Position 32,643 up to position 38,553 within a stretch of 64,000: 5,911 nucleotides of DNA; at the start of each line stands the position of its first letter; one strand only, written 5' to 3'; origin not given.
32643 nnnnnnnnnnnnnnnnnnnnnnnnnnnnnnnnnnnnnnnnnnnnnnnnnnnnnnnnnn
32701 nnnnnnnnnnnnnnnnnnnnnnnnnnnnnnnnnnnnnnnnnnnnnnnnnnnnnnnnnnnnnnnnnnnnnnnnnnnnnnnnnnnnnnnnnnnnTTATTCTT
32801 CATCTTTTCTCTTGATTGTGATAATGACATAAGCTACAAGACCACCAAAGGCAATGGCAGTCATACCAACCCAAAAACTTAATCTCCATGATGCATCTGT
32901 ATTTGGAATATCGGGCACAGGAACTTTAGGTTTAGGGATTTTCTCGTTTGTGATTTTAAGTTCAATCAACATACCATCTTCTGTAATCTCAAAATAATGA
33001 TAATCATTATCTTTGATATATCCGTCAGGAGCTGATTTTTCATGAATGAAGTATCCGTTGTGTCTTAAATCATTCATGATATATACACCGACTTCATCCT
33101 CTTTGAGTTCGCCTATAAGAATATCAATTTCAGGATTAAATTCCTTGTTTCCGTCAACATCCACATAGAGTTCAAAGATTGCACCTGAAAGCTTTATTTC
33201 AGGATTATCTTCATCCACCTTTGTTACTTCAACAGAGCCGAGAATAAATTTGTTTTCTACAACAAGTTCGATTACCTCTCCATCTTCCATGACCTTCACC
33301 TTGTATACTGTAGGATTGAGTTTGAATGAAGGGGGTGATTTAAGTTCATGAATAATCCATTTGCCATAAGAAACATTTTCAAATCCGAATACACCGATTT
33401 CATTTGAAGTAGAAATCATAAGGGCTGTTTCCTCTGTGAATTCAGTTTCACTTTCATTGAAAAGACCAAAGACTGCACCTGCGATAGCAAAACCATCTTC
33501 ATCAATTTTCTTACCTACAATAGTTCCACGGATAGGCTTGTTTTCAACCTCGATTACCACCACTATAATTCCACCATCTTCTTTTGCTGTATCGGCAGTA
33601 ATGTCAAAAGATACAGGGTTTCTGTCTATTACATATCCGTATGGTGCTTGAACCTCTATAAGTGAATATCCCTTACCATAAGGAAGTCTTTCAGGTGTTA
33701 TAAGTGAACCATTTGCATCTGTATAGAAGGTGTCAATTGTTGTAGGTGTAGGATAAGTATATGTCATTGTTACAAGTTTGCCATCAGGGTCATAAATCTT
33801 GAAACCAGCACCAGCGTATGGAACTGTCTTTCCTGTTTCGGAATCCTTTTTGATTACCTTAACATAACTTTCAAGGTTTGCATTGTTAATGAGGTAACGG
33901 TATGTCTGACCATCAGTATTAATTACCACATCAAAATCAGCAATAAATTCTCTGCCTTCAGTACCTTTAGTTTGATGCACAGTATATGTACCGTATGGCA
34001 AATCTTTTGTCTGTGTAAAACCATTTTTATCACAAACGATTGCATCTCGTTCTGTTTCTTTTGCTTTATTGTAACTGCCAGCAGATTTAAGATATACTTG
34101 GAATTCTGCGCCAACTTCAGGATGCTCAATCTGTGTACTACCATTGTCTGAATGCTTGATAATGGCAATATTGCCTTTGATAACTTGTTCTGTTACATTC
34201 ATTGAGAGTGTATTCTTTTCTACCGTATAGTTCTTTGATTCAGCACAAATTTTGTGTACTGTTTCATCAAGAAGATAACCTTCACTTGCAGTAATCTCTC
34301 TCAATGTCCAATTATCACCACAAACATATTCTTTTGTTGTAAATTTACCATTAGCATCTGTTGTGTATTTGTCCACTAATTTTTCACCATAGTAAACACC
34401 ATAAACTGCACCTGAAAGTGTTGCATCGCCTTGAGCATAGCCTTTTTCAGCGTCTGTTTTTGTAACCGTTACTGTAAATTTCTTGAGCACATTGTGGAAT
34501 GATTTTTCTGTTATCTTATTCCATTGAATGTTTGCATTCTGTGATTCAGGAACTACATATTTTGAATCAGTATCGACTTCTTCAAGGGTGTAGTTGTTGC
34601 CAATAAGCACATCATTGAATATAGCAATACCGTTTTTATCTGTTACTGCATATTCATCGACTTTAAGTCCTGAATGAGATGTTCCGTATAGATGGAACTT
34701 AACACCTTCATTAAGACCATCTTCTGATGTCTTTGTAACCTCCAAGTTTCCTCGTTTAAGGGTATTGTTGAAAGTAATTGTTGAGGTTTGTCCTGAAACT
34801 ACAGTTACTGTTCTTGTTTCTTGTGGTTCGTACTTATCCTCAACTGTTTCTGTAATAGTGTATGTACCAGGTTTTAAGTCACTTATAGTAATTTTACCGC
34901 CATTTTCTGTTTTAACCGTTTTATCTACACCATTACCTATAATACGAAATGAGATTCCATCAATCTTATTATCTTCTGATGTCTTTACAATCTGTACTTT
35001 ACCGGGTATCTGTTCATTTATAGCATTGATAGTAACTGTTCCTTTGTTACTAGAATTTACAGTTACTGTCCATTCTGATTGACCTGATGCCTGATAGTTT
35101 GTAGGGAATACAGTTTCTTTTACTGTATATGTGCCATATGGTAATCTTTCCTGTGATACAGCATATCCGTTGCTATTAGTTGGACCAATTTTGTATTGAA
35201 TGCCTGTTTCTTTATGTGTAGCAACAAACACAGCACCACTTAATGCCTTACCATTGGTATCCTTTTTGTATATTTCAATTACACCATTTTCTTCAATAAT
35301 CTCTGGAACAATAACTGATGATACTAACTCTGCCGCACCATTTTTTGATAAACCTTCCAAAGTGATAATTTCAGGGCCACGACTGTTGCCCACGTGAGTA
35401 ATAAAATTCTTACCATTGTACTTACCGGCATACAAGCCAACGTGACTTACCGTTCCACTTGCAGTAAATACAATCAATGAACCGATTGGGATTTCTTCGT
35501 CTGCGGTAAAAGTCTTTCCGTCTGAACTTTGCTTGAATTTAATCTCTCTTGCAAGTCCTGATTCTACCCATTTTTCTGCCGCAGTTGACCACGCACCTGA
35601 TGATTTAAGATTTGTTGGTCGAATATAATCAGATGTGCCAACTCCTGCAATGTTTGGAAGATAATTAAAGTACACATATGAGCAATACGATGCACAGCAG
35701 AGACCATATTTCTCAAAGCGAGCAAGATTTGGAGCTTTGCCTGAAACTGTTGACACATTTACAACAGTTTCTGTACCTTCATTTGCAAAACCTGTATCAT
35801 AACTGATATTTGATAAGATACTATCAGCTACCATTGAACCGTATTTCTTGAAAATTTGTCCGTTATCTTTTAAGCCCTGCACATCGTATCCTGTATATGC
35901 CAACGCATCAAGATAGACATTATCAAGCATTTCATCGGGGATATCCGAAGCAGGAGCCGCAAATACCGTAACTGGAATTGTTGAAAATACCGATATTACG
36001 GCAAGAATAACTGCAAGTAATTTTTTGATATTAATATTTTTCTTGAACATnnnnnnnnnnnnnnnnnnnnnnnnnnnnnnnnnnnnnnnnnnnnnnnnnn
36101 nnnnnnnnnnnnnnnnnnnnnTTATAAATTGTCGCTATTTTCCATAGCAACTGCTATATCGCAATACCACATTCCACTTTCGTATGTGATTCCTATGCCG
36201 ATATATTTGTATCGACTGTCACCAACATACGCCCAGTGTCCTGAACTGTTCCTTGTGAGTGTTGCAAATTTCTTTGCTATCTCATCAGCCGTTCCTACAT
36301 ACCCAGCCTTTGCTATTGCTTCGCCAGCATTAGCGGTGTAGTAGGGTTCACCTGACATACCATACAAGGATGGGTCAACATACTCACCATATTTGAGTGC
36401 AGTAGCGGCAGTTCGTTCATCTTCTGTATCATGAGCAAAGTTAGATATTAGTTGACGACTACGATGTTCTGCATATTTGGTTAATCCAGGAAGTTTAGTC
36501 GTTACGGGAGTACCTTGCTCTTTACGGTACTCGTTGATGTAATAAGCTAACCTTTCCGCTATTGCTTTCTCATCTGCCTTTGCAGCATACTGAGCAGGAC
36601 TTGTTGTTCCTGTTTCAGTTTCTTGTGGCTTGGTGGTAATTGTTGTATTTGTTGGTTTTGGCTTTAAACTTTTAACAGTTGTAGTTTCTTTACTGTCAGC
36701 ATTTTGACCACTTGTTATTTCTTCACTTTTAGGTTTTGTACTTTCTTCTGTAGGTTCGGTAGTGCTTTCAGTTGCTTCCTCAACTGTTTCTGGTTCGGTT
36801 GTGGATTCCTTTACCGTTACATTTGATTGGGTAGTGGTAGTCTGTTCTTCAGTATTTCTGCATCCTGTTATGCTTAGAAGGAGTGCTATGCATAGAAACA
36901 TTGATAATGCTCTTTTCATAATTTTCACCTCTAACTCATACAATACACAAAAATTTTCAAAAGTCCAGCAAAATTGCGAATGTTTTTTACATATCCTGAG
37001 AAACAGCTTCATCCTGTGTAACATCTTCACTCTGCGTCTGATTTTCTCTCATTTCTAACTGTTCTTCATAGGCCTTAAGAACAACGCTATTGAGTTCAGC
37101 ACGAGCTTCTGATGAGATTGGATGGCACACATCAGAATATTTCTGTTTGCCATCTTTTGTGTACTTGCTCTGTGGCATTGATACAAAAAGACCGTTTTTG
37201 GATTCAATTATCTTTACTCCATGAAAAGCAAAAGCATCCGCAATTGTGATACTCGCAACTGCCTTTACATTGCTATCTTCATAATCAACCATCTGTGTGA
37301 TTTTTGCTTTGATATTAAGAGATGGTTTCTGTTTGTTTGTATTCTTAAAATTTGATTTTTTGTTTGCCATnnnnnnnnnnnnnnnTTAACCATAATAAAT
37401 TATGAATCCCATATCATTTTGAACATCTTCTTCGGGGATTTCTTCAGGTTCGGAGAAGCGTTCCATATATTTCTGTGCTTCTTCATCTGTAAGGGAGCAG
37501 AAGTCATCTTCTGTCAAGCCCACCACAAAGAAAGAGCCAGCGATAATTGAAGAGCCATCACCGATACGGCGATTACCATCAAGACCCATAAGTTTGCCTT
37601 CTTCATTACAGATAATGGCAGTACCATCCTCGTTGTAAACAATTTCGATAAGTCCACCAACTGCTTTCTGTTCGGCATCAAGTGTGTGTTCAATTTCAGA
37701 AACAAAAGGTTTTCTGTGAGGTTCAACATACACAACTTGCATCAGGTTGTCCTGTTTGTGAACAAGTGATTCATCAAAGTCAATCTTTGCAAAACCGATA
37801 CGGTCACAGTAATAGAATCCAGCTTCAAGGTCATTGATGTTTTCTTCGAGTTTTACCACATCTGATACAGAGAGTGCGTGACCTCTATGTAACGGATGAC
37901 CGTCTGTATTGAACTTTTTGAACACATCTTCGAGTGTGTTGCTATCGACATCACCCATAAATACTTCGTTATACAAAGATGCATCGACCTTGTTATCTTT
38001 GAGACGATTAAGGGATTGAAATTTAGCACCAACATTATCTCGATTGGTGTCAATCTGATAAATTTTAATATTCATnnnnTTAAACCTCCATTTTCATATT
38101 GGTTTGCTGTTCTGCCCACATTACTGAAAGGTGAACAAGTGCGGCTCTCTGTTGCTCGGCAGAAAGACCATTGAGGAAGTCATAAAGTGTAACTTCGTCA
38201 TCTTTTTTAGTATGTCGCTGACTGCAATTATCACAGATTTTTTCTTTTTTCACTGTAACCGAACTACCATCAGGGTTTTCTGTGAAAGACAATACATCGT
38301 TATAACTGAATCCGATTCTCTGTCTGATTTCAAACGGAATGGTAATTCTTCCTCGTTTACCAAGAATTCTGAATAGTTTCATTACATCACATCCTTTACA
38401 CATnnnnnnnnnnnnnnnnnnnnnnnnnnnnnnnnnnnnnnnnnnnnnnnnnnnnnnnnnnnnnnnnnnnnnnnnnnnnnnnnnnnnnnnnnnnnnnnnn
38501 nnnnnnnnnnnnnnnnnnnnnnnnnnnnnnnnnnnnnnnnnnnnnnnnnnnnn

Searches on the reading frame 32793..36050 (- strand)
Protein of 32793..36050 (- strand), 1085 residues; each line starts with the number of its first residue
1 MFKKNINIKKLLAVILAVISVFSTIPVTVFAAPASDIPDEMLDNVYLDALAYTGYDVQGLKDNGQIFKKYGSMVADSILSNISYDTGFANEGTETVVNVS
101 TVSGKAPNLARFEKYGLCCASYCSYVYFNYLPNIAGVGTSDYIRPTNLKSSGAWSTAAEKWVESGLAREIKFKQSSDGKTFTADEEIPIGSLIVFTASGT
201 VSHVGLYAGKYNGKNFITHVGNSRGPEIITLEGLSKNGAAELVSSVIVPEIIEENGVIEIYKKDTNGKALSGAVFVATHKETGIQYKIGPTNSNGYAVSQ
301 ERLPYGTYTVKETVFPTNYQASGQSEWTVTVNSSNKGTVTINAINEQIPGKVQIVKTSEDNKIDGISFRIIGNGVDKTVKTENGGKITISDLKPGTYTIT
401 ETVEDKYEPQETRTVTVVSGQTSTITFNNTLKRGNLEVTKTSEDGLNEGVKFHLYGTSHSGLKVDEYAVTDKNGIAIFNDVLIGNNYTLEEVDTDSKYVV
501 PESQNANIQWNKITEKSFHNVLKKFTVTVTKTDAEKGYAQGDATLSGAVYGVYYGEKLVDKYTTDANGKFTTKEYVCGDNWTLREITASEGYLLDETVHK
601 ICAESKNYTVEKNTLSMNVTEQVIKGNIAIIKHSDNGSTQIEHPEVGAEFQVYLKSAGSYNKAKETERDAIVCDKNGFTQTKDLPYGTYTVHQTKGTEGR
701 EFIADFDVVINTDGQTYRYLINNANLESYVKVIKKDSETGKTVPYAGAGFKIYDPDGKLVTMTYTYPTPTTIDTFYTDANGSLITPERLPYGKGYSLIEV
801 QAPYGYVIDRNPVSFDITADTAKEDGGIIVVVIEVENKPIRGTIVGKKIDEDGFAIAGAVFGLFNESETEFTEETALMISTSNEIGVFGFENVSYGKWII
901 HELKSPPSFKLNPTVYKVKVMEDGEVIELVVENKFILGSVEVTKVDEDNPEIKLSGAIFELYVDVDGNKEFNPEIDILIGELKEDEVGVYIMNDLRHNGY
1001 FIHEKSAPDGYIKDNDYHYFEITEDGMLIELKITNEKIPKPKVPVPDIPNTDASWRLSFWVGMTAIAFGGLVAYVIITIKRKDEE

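Call 22: search_protein_families(library=pfam, proteins=[window:32793-36050:-], max_evalue=0.01)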
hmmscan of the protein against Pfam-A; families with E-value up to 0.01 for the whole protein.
window:32793-36050:- (1085 aa): 5 families
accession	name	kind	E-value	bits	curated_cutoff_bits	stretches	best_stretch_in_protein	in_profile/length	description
PF17802.7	SpaA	-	1.9e-93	307.2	23.1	8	730-822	3-81/91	Prealbumin-like fold domain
PF13620.12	CarboxypepD_reg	-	6.6e-08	33.2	32.3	1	355-427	6-79/82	Carboxypeptidase regulatory-like domain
PF07495.19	Y_Y_Y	-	0.0062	16.9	26.6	0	367-413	11-56/65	Y_Y_Y domain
PF13473.12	Cupredoxin_1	-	0.0072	16.8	27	0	320-403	16-94/104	Cupredoxin-like domain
PF19403.5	SpaA_2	-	0.0089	17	25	0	282-343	31-88/96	Prealbumin-like fold domain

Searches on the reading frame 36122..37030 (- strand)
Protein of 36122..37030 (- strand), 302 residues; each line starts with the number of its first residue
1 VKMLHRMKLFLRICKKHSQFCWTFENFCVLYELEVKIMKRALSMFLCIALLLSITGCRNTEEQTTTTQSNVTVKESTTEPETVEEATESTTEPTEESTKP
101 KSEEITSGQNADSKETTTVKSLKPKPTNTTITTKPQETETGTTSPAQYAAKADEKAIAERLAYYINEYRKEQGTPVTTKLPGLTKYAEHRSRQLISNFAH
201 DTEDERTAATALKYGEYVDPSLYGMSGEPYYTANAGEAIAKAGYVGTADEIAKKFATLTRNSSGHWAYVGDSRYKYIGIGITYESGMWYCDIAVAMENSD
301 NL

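Call 22: search_protein_families(library=pfam, proteins=[window:36122-37030:-], max_evalue=0.01)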
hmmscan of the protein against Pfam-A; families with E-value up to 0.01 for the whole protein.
window:36122-37030:- (302 aa): 2 families
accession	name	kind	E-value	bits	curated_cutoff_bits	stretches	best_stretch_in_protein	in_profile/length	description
PF00188.32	CAP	-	0.00091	20.5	21.1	1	164-290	3-115/117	Cysteine-rich secretory protein family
PF05578.19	Peptidase_S31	-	0.0055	16.6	27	1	186-251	145-210/234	Pestivirus NS3 polyprotein peptidase S31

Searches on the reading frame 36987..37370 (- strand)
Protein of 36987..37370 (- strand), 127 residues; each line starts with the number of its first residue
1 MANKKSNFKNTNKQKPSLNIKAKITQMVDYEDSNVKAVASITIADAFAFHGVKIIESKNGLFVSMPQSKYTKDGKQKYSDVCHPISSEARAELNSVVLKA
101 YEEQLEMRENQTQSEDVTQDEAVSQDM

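Call 23: search_protein_families(library=pfam, proteins=[window:36987-37370:-], max_evalue=0.01)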
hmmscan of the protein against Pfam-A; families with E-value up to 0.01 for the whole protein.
window:36987-37370:- (127 aa): 1 family
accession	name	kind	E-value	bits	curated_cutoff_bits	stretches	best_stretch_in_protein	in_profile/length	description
PF04026.17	SpoVG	-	4.8e-26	91.1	29.6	1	23-103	7-82/82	SpoVG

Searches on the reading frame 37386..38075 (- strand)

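Call 23: search_protein_families(library=pfam, proteins=[window:37386-38075:-], max_evalue=0.01)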
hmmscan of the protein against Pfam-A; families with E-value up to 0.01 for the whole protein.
window:37386-38075:- (229 aa): 2 families
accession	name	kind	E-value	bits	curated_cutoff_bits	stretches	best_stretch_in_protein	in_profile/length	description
PF12957.13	DUF3846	-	1.9e-30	105.5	27.5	1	112-208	1-103/103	Domain of unknown function (DUF3846)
PF14191.11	YodL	-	1.8e-24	87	24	1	3-100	2-98/98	YodL-like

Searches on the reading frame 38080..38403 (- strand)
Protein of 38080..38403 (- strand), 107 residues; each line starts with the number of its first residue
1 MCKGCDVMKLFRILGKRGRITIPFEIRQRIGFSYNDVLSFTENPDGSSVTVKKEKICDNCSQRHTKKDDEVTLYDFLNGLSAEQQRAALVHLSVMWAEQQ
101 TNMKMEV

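Call 23: search_protein_families(library=pfam, proteins=[window:38080-38403:-], max_evalue=0.01)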
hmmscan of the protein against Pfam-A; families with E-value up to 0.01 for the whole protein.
window:38080-38403:- (107 aa): 2 families
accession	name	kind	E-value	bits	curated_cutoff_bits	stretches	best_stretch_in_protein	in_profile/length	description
PF04014.23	MazE_antitoxin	-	6.1e-06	26.5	24.7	1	13-55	3-44/48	Antidote-toxin recognition MazE, bacterial antitoxin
PF15937.10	PrlF_antitoxin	-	0.0016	19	32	1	14-56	4-46/99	prlF antitoxin for toxin YhaV_toxin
